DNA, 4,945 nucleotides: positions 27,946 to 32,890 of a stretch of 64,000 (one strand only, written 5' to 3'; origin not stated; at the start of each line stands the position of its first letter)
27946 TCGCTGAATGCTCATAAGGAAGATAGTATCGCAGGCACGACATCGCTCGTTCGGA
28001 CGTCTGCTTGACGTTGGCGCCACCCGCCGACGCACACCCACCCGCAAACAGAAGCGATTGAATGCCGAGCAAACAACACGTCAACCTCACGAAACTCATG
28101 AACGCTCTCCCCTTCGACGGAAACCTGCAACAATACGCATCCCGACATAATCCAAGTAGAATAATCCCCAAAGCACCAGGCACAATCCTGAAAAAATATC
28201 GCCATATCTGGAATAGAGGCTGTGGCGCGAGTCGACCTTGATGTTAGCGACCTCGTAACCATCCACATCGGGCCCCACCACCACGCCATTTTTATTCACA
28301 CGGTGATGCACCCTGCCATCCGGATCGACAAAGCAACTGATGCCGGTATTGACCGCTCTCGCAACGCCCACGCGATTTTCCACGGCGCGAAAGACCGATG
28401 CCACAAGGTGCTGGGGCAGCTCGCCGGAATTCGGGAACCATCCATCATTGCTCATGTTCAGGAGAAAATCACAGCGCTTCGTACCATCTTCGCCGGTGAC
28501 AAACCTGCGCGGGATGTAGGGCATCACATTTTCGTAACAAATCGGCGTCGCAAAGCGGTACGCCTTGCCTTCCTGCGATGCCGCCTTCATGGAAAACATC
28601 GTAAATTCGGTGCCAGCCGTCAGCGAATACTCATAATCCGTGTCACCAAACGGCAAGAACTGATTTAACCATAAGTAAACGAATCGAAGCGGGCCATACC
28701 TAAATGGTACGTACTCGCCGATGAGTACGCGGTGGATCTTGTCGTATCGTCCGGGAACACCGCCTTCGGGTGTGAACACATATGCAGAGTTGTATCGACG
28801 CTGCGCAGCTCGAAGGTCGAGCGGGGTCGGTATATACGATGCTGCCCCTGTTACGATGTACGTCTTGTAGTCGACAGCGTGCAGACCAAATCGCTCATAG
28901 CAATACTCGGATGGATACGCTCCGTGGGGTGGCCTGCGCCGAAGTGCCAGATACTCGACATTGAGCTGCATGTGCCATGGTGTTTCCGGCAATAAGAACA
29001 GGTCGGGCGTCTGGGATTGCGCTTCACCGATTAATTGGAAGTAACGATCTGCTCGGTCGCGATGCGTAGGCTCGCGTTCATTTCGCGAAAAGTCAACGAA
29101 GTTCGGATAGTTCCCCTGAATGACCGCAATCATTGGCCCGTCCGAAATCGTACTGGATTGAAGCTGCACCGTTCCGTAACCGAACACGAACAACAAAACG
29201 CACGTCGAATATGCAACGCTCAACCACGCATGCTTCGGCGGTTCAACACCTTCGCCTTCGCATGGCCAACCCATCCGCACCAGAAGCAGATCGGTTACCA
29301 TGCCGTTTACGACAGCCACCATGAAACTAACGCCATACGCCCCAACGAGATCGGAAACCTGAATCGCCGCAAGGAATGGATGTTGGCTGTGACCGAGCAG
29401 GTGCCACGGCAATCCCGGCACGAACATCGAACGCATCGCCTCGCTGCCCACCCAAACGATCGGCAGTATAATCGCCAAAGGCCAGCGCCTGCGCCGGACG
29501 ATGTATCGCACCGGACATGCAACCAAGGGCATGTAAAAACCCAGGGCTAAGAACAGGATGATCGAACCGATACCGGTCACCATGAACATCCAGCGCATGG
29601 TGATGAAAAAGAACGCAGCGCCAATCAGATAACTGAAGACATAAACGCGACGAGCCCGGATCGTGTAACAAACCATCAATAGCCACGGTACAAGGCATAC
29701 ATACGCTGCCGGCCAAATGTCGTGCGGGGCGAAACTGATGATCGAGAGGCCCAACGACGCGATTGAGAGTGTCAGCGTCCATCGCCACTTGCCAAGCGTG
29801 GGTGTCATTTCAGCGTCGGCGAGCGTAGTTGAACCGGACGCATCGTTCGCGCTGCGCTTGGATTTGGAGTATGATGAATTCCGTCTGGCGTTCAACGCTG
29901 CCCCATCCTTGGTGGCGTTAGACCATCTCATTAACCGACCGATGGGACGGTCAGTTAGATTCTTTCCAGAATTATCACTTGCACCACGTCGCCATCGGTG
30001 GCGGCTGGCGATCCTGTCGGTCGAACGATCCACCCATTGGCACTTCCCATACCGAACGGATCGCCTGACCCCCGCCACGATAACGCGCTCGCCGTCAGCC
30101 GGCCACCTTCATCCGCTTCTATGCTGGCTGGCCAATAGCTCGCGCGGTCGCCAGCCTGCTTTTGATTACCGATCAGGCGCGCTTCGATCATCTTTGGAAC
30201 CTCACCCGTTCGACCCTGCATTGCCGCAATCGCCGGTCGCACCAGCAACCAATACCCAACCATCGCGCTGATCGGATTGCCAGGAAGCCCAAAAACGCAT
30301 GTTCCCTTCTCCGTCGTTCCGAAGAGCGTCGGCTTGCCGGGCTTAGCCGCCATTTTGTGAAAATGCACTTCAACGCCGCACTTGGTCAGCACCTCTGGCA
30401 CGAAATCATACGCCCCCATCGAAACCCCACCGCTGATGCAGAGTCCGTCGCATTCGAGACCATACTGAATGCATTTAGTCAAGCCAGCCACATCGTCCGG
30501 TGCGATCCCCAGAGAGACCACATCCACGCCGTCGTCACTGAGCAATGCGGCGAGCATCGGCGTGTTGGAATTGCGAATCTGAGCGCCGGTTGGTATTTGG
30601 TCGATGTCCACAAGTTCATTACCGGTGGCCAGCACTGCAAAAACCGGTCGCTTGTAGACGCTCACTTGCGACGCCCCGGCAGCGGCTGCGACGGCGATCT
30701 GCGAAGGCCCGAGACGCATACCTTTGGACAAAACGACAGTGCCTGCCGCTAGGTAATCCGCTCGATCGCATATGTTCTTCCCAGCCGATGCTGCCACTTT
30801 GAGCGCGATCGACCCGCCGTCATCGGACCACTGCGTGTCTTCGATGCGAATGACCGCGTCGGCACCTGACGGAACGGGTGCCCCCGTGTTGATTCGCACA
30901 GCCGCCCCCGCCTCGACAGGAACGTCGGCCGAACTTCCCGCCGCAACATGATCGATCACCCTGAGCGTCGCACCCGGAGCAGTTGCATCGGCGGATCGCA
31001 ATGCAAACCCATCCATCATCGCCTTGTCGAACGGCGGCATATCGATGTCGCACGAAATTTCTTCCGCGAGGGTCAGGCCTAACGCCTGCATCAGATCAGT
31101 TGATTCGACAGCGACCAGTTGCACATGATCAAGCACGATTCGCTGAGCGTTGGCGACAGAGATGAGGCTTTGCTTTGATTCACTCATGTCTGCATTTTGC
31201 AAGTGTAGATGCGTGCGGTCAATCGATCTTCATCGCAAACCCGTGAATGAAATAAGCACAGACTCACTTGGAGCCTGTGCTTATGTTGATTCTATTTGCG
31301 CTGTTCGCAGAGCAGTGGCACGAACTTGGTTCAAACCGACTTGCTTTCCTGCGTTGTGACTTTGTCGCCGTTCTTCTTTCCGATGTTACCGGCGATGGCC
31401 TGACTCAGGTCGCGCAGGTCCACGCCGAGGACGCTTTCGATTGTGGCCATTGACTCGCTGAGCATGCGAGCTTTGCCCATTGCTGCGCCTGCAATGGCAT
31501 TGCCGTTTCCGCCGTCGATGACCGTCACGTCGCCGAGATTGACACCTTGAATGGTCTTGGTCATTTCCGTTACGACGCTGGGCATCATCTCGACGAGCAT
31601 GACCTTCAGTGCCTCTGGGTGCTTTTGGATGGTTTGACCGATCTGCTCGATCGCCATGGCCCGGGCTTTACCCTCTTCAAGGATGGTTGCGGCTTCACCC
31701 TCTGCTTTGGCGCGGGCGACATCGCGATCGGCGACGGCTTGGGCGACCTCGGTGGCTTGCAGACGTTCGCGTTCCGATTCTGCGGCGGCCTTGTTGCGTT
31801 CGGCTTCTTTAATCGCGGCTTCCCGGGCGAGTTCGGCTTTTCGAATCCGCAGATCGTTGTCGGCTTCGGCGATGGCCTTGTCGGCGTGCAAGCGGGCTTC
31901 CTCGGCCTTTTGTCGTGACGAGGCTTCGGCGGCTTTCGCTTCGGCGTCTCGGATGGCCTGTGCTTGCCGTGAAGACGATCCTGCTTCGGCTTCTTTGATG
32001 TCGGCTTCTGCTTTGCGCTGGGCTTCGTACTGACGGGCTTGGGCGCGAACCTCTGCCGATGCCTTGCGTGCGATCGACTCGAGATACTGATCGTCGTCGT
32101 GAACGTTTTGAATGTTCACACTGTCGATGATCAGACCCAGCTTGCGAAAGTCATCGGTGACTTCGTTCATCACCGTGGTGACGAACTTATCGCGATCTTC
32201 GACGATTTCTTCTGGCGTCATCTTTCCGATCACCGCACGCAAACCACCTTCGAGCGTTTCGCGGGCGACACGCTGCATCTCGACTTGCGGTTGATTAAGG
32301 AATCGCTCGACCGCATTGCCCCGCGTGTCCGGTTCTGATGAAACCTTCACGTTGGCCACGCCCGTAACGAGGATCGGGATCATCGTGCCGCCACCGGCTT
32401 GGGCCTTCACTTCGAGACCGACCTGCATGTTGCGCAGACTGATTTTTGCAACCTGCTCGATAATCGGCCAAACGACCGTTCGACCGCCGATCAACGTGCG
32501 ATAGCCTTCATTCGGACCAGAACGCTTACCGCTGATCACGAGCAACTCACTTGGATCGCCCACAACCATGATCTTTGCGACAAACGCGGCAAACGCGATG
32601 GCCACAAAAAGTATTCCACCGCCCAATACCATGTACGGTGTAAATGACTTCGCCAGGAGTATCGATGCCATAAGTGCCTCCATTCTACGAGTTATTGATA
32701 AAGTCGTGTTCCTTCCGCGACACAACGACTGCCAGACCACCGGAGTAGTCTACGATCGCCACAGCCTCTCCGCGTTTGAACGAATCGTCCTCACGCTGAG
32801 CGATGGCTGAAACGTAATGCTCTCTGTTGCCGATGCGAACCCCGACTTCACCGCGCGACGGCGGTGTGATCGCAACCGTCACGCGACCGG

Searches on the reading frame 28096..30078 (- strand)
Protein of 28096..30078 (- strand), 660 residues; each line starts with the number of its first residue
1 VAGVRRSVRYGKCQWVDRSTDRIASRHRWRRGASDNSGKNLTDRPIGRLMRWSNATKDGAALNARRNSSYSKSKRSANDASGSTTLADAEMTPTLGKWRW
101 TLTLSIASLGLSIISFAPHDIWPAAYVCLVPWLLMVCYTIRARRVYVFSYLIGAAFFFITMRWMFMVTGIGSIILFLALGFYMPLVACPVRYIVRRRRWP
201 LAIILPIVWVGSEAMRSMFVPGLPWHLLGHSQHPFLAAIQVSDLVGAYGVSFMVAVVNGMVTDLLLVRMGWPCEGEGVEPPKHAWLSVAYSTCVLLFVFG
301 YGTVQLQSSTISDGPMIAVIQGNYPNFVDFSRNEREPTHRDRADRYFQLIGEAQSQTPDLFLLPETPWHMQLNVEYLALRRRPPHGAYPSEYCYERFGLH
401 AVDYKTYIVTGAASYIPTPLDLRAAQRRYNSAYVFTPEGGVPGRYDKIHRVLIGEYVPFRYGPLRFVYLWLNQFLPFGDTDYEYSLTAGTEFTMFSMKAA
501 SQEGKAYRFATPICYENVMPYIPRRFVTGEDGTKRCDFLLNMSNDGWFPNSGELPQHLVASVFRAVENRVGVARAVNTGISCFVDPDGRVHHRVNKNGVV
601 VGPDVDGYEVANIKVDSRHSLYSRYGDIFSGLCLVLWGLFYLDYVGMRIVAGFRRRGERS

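Call 27: search_protein_families(library=pfam, proteins=[window:28096-30078:-], max_evalue=0.001)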
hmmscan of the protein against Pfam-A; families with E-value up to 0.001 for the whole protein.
window:28096-30078:- (660 aa): 2 families
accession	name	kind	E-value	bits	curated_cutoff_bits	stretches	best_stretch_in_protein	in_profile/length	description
PF20154.4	LNT_N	-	9e-30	104.4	27.1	1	111-260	4-159/159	Apolipoprotein N-acyltransferase N-terminal domain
PF00795.27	CN_hydrolase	-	2.9e-16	60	23.2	1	344-595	19-235/256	Carbon-nitrogen hydrolase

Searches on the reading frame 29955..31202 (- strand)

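Call 49: search_protein_families(library=pfam, proteins=[window:29955-31202:-], max_evalue=0.0001)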
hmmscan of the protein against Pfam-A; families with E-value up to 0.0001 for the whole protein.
window:29955-31202:- (415 aa): 3 families
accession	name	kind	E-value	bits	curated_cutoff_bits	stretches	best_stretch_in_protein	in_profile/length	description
PF03453.22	MoeA_N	-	4.4e-39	134.2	30.8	1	14-176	1-160/160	MoeA N-terminal region (domain I and II)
PF00994.29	MoCF_biosynth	-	1.9e-28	99.4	26.6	1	189-326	1-143/144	Probable molybdopterin binding domain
PF03454.20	MoeA_C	-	1.3e-07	32.1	22.1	1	346-412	7-72/72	MoeA C-terminal region (domain IV)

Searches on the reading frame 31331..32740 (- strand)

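Call 27: search_protein_families(library=pfam, proteins=[window:31331-32740:-], max_evalue=0.001)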
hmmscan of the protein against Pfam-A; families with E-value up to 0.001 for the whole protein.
window:31331-32740:- (469 aa): 1 family
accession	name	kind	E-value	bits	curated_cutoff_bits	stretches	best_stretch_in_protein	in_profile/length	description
PF01145.31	Band_7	-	8.2e-24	85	23.6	1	62-243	4-175/176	SPFH domain / Band 7 family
